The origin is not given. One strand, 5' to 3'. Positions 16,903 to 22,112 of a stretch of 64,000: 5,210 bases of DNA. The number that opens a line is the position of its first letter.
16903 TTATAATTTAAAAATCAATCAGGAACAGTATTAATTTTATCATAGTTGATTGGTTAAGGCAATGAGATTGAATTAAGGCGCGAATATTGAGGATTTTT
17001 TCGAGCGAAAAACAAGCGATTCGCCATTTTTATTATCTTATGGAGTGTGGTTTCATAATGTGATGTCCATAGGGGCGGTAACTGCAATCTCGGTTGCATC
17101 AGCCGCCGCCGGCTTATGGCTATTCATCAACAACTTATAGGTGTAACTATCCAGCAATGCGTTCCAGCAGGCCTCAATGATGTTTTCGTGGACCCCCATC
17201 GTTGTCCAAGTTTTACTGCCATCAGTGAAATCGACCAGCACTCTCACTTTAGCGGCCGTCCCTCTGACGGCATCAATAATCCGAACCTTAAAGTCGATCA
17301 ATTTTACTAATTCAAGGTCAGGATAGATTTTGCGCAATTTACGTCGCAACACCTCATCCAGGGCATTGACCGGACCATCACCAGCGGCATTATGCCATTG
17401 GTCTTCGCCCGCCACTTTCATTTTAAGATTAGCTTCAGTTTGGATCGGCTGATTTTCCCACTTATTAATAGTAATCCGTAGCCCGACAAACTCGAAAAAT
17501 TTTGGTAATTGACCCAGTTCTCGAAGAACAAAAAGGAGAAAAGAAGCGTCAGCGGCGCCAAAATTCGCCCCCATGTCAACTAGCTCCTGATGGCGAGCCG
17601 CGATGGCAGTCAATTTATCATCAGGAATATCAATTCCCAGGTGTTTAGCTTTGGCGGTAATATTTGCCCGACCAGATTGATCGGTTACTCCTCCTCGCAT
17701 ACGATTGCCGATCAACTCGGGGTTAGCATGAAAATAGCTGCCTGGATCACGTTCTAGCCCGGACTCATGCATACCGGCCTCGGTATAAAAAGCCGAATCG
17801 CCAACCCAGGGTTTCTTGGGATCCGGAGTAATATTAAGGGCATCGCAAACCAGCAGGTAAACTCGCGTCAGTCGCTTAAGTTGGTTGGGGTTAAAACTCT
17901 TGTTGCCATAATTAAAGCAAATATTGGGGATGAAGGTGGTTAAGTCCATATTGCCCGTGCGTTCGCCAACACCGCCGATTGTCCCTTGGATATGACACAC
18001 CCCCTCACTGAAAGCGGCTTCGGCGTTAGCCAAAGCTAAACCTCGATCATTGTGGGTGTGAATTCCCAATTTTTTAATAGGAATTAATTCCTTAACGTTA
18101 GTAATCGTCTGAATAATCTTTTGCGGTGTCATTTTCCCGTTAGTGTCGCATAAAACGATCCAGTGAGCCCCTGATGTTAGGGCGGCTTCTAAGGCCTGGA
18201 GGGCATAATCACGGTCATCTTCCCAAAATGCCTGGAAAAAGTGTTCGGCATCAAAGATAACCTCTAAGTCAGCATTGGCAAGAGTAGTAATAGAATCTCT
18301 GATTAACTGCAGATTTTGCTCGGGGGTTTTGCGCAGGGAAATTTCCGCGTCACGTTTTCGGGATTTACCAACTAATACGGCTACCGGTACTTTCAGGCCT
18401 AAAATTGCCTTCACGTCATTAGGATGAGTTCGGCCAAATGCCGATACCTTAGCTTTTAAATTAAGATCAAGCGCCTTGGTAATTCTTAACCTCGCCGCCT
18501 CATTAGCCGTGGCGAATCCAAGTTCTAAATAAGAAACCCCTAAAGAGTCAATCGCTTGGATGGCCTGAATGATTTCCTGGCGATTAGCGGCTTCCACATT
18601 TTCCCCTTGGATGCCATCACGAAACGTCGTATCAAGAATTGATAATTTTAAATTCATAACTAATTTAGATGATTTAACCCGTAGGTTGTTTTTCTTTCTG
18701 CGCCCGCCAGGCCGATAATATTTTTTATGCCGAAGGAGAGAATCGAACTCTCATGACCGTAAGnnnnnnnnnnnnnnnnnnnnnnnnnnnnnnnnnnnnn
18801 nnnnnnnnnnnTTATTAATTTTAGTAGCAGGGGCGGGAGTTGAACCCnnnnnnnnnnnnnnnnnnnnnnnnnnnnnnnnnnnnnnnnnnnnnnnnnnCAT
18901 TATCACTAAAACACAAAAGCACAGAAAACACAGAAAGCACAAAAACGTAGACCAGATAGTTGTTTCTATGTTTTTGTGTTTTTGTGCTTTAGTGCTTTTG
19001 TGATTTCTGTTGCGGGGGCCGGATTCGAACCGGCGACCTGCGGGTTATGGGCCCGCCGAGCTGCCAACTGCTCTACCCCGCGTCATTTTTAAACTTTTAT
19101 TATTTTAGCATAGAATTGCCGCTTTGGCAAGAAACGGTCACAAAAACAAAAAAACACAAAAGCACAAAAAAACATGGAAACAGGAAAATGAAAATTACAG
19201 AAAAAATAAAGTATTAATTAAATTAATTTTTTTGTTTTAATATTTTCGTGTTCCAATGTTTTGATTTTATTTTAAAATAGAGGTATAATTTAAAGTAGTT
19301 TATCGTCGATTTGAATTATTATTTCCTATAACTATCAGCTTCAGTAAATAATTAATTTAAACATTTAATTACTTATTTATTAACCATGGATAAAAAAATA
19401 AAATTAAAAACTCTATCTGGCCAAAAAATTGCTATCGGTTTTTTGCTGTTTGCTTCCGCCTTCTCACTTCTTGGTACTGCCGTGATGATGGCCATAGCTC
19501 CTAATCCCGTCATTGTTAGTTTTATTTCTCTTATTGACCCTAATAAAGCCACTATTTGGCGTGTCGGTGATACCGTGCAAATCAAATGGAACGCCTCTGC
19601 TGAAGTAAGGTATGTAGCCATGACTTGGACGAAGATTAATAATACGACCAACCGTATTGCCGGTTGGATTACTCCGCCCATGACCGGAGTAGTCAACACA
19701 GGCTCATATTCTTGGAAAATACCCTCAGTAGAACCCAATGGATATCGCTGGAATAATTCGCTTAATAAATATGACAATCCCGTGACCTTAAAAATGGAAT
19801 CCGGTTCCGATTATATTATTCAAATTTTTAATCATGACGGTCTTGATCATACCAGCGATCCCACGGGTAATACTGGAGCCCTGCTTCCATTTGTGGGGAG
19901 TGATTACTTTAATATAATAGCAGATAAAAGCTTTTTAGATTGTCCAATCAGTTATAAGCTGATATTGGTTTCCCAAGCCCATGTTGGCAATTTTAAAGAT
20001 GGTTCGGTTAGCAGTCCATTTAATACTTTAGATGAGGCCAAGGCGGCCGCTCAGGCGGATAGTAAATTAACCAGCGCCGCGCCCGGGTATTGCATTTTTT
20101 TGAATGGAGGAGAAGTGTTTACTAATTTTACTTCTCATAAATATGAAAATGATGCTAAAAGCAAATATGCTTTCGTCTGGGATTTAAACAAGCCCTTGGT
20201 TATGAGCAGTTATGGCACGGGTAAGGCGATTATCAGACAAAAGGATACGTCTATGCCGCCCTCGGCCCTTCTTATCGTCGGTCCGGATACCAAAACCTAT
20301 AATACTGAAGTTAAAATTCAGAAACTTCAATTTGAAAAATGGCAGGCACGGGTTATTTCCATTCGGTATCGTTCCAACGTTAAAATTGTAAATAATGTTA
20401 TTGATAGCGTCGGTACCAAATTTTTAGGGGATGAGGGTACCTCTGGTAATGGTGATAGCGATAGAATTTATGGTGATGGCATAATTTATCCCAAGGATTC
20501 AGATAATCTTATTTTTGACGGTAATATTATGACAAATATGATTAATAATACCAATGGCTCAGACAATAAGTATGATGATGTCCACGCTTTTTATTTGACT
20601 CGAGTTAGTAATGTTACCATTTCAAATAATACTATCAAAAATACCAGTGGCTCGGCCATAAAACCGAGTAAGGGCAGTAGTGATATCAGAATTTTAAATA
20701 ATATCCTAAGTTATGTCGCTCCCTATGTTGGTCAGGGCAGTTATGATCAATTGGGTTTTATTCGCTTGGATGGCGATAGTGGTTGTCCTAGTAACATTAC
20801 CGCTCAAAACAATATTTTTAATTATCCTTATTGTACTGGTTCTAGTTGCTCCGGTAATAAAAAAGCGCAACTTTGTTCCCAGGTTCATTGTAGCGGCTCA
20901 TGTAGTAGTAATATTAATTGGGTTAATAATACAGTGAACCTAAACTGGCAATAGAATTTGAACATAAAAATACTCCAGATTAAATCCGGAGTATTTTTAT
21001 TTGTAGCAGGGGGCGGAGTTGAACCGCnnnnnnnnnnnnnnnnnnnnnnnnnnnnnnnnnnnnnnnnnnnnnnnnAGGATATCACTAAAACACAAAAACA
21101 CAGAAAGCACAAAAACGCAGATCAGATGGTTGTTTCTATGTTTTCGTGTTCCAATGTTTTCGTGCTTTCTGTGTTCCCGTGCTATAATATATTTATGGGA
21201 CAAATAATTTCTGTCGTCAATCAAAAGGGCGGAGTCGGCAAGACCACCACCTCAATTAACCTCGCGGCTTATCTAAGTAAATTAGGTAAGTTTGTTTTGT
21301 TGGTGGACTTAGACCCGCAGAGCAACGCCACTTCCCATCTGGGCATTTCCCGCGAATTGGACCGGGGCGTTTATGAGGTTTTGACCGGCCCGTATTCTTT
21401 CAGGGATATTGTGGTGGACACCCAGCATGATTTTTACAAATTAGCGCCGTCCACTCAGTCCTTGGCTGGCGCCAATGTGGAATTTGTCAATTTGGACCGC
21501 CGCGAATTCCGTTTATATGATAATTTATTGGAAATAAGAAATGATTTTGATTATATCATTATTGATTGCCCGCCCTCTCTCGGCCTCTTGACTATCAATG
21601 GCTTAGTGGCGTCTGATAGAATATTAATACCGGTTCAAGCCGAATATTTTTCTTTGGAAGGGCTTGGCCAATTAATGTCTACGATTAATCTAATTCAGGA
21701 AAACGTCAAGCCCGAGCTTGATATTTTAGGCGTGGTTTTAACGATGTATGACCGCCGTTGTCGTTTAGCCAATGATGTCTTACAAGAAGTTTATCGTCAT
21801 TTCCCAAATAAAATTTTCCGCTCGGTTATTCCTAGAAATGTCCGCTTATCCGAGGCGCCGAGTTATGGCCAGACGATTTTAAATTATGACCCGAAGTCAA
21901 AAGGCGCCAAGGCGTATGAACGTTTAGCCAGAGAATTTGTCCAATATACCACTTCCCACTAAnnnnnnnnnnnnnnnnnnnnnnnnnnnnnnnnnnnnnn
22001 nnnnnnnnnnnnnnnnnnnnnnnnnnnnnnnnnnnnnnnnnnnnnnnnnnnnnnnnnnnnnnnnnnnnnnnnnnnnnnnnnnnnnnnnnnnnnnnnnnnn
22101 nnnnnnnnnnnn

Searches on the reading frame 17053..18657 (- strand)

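Call 11: search_protein_families(library=pfam, proteins=[window:17053-18657:-], max_evalue=0.001)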
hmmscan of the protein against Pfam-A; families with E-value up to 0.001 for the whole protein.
window:17053-18657:- (534 aa): 3 families
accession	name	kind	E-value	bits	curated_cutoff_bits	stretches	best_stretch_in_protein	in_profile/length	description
PF00682.25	HMGL-like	-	3.1e-39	135.4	29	1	5-254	2-247/260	HMGL-like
PF08502.15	LeuA_dimer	-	6.7e-20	71.8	24.9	1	369-507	3-129/131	LeuA allosteric (dimerisation) domain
PF22617.1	HCS_D2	-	2.4e-09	37.9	27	1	285-362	2-80/82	Homocitrate synthase post-HMGL domain-like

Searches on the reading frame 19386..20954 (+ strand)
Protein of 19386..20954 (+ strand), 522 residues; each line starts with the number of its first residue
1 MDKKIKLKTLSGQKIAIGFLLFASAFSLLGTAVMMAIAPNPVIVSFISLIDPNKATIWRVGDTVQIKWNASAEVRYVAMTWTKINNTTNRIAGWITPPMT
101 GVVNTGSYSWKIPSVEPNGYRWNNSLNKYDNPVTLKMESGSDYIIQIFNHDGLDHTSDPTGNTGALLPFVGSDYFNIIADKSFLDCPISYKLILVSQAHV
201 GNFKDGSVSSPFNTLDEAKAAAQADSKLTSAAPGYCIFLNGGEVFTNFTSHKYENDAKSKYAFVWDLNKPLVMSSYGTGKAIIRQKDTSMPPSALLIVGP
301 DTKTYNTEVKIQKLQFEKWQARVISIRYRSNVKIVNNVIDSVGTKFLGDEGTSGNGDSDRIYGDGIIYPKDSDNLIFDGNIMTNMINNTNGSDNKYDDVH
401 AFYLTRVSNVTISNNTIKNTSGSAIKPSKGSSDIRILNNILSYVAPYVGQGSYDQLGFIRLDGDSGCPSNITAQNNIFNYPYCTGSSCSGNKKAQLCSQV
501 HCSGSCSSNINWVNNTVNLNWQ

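Call 9: search_protein_families(library=pfam, proteins=[window:19386-20954:+], max_evalue=0.001)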
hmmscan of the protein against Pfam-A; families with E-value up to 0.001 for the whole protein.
window:19386-20954:+ (522 aa): 1 family
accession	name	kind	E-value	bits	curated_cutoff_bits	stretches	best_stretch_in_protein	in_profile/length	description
PF13229.12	Beta_helix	-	1.8e-06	28.1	25.9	1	306-442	8-135/158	Right handed beta helix region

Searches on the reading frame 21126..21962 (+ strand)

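Call 9: search_protein_families(library=pfam, proteins=[window:21126-21962:+], max_evalue=0.001)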
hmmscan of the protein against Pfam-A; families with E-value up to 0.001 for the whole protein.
window:21126-21962:+ (278 aa): 7 families
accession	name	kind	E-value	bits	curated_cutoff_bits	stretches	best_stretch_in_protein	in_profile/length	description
PF13614.12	AAA_31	-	2.3e-61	207.3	27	1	26-200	2-177/177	AAA domain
PF01656.29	CbiA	-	6.4e-30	104.1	25.4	1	28-251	1-125/125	CobQ/CobB/MinD/ParA nucleotide binding domain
PF06564.18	CBP_BcsQ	-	7.7e-14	52.2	21.3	1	28-269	4-231/234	Cellulose biosynthesis protein BcsQ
PF10609.15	ParA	-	1.6e-11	44.5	27.1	1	26-63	4-41/246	NUBPL iron-transfer P-loop NTPase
PF00142.24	Fer4_NifH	-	2.1e-11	44.3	25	1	31-72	5-46/271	4Fe-4S iron sulfur cluster binding proteins, NifH/frxC family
PF09140.17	MipZ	-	3.2e-09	36.9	20.7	1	27-69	2-44/262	ATPase MipZ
PF02374.21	ArsA_ATPase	-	1.5e-08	34.7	24.3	1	31-67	6-42/305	Anion-transporting ATPase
